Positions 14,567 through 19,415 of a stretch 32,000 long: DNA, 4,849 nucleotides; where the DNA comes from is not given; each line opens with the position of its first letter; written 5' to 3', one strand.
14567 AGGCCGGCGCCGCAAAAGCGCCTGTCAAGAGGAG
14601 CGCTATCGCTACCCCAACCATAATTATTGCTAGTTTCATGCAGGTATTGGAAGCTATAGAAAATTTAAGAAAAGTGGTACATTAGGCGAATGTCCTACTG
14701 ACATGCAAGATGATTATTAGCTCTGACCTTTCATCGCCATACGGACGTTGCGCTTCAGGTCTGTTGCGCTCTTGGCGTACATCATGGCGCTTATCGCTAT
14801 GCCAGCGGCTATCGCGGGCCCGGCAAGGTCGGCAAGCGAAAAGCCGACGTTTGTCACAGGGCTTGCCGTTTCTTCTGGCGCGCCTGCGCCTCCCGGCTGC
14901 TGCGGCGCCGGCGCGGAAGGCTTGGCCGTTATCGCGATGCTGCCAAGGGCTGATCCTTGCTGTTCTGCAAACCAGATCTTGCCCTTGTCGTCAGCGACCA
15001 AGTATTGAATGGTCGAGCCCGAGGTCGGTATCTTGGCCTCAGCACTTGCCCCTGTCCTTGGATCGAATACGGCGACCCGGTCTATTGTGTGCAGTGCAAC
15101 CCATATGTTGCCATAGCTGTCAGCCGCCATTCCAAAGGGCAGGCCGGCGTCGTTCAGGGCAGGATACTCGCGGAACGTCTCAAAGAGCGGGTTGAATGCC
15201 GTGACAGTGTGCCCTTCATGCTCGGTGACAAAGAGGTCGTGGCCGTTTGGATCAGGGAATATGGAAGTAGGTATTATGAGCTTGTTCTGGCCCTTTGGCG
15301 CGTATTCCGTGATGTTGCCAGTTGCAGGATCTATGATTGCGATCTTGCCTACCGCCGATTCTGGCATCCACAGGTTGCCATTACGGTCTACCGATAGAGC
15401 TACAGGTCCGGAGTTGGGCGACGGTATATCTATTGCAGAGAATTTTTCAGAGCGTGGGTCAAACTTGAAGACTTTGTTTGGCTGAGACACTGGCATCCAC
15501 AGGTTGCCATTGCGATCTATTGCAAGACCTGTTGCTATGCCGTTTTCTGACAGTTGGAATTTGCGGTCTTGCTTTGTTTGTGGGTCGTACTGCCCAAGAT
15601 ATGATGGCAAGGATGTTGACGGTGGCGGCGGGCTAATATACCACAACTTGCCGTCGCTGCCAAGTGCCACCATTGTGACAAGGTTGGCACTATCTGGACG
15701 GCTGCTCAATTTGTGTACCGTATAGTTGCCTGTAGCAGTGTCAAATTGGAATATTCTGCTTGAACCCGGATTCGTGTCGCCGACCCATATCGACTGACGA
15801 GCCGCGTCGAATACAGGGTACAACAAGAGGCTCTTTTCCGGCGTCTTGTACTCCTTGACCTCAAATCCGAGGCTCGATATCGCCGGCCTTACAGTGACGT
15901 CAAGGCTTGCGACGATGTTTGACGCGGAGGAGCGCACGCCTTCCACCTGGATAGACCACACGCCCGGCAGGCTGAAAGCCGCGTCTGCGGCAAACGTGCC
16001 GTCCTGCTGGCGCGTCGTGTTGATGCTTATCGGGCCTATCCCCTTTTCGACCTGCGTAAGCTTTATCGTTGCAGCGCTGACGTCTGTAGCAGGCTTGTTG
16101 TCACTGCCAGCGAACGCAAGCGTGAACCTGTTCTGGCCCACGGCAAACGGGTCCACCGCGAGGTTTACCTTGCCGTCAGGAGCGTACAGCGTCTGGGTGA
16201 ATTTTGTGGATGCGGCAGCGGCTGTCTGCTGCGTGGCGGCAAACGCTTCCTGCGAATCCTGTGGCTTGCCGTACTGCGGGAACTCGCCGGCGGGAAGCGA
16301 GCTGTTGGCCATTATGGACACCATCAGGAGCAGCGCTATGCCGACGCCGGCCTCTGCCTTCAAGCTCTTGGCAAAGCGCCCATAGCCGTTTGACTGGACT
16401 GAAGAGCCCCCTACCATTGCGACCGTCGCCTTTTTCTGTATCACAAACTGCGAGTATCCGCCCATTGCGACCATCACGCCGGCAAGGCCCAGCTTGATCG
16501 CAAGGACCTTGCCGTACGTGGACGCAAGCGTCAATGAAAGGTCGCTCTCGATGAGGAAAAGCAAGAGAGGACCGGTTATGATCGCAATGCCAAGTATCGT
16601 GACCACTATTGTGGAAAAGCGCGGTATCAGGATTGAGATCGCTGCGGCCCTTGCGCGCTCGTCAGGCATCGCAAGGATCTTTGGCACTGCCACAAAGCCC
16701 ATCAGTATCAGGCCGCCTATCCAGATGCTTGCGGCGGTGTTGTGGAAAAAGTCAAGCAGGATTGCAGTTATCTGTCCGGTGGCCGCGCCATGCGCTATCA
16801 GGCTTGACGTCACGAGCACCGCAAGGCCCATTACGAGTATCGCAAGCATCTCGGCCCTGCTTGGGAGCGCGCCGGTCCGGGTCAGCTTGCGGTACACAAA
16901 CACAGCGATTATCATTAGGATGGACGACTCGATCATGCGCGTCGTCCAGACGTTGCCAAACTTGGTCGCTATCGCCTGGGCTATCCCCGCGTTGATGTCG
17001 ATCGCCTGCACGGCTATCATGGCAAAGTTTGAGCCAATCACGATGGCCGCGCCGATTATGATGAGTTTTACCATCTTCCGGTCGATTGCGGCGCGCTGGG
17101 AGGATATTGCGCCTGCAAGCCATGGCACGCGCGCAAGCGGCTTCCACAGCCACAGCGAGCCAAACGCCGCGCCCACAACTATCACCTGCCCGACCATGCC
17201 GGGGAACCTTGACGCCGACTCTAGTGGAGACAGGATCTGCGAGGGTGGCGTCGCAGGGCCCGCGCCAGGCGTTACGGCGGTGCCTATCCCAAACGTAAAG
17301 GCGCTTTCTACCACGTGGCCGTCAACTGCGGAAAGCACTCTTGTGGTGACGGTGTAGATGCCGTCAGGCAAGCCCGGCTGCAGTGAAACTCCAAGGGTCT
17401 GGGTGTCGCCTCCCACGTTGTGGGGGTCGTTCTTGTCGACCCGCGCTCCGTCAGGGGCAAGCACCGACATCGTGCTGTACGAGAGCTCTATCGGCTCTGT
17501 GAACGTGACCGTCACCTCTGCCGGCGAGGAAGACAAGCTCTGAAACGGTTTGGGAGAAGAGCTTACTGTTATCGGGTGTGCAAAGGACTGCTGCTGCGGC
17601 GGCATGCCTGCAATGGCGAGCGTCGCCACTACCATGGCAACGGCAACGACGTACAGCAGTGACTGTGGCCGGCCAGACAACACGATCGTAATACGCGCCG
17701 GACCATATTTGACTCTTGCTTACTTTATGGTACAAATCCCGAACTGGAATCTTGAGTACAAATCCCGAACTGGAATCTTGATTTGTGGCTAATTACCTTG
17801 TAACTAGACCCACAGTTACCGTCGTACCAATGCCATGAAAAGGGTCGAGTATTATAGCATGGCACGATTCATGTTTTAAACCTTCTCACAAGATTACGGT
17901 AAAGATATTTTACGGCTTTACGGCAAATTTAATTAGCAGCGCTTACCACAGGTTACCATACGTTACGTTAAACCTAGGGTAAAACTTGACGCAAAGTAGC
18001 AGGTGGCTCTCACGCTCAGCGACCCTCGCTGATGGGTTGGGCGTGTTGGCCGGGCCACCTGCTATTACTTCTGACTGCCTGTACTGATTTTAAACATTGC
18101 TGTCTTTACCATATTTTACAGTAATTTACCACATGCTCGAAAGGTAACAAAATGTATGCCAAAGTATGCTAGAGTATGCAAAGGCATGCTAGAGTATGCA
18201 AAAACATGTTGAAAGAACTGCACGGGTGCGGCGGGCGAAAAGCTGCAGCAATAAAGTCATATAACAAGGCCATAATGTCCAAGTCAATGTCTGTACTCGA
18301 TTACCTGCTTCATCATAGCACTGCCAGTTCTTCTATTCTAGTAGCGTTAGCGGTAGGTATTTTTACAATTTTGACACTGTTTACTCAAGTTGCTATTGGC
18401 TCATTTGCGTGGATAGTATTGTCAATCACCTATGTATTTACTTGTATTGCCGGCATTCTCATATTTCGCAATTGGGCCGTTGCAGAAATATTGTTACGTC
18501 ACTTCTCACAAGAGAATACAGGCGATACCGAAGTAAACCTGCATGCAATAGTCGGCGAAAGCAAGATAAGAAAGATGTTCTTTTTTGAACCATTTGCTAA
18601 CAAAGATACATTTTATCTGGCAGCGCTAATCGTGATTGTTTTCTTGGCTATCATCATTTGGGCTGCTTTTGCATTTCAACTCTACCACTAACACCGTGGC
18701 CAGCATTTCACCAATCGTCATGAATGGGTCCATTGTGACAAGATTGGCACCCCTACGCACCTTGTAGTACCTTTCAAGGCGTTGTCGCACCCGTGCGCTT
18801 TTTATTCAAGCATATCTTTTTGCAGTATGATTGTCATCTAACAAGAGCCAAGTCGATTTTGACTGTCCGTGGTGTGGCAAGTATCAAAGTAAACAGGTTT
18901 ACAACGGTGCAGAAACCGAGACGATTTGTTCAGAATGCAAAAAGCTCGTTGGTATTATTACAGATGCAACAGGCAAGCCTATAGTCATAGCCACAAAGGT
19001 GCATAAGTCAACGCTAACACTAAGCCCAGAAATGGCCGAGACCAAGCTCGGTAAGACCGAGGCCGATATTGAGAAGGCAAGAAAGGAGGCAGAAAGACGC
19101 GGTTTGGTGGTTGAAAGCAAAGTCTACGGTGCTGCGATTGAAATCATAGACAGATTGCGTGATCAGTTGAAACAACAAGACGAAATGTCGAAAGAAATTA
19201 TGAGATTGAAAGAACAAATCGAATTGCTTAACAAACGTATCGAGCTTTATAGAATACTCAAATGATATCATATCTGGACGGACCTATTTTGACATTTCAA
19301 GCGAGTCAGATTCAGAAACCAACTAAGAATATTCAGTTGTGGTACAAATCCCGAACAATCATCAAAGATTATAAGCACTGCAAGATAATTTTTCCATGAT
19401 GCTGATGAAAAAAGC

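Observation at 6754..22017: About 15-kb cluster of 13 exported or anchored proteins that reads like a dedicated copper-acquisition/trafficking system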

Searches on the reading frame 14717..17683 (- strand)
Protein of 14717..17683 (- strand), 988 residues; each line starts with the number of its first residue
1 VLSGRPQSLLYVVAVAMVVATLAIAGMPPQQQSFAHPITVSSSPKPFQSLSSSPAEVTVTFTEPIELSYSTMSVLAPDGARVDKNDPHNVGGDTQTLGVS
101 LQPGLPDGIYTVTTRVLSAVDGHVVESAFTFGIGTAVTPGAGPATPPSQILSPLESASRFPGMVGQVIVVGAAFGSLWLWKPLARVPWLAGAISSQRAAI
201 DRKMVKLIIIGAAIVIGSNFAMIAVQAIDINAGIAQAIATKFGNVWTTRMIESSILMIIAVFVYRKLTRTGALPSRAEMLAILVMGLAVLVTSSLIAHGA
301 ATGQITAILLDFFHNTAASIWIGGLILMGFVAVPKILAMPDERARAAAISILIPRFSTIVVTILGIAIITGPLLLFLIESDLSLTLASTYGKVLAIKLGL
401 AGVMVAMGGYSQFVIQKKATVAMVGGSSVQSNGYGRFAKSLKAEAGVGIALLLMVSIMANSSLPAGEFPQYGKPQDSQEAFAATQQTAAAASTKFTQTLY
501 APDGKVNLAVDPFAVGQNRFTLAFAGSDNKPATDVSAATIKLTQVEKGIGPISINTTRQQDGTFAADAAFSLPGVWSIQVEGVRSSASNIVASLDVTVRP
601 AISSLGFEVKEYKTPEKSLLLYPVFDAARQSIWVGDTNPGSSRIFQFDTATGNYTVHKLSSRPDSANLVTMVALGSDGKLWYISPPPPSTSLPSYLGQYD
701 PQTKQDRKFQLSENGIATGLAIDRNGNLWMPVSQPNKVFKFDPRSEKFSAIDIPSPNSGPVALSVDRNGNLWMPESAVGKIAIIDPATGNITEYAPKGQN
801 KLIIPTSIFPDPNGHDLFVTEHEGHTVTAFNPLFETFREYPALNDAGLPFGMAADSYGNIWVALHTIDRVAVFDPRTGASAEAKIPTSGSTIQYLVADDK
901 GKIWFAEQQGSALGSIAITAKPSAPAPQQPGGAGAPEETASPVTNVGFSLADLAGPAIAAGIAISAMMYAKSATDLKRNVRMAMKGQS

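Call 4: search_protein_families(library=pfam, proteins=[window:14717-17683:-], max_evalue=0.1)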
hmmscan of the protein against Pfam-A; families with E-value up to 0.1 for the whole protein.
window:14717-17683:- (988 aa): 9 families
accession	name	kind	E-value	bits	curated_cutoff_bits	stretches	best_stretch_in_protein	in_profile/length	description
PF24684.1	Vgb_lyase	-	2.4e-29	102.5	50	2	748-921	3-170/290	Virginiamycin B lyase family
PF04234.18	CopC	-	1.1e-17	65.2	23.3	1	36-132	1-91/92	CopC domain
PF08450.18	SGL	-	1.2e-12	48.5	26.3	2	844-895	183-232/246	SMP-30/Gluconolactonase/LRE-like region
PF05425.18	CopD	-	3e-11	44.1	32.1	1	353-457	4-104/105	Copper resistance protein D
PF07494.17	Reg_prop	-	2.4e-07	30.6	20.4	0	712-730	3-20/24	Two component regulator propeller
PF13664.11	DUF4149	-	2.6e-05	24.8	24.6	1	317-424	2-98/102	Domain of unknown function (DUF4149)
PF13115.11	YtkA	-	0.00026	22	25.9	1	504-581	7-85/85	YtkA-like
PF22701.2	Mala_s_1-like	-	0.00034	20.9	27.5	1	718-842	43-168/195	Mal s 1 allergenic protein-like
PF06739.17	SBBP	-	0.0091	16.4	20.5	0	717-728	15-26/38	Beta-propeller repeat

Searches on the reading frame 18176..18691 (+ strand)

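Call 5: search_protein_families(library=pfam, proteins=[window:18176-18691:+], max_evalue=0.1)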
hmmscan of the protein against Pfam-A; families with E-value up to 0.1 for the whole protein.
window:18176-18691:+ (171 aa): 1 family
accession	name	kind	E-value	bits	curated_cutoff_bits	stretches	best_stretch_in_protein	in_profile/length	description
PF25385.1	HEAT_MEC1_N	-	0.063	12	27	1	3-74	43-110/723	MEC1-like, HEAT repeats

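Call 87: search_protein_families(library=phrogs, proteins=[window:18176-18691:+], max_evalue=0.01)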
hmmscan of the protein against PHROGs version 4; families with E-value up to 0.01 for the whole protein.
window:18176-18691:+ (171 aa): 0 families

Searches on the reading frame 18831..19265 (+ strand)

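Call 5: search_protein_families(library=pfam, proteins=[window:18831-19265:+], max_evalue=0.1)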
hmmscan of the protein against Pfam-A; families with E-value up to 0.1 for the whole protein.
window:18831-19265:+ (144 aa): 9 families
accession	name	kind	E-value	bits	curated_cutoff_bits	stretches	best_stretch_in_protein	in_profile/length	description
PF01866.22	Diphthamide_syn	-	0.00046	20.1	33.2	1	32-121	154-241/302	Putative diphthamide synthesis protein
PF11026.13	DUF2721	-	0.026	14.9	28.3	1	100-141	23-64/129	Protein of unknown function (DUF2721)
PF11875.14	DnaJ-like_C11_C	-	0.037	14.3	27.1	1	81-119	30-63/132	DnaJ-like protein C11, C-terminal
PF00836.24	Stathmin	-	0.05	14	24.7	1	58-141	29-106/136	Stathmin family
PF21362.3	Sina_RING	-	0.061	13.9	29.3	1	12-38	1-27/35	E3 ubiquitin-protein ligase sina/sinah, RING finger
PF08271.17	Zn_Ribbon_TF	-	0.073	13.1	29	1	12-36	3-25/43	TFIIB zinc-binding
PF22109.2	Zn_ribbon_tTFIIB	-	0.089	13.1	28.6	0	11-40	11-39/40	Transcription factor IIB, zinc ribbon, Trypanosome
PF18912.6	DZR_2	-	0.098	12.9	27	0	12-44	10-35/56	Double zinc ribbon domain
PF14354.12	Lar_restr_allev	-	0.1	13.3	28.6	0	11-38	5-33/58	Restriction alleviation protein Lar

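Call 87: search_protein_families(library=phrogs, proteins=[window:18831-19265:+], max_evalue=0.01)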
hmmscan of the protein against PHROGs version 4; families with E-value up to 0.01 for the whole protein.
window:18831-19265:+ (144 aa): 4 families
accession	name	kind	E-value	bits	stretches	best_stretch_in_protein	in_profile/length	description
phrog_6504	-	unknown function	5.9e-05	24.2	1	9-39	7-43/61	-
phrog_27291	-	unknown function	0.00096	20.3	1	6-43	138-174/207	-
phrog_8736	-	unknown function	0.0019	19.8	1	4-41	3-39/93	-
phrog_17015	-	unknown function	0.0036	18.3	0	33-50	15-32/48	-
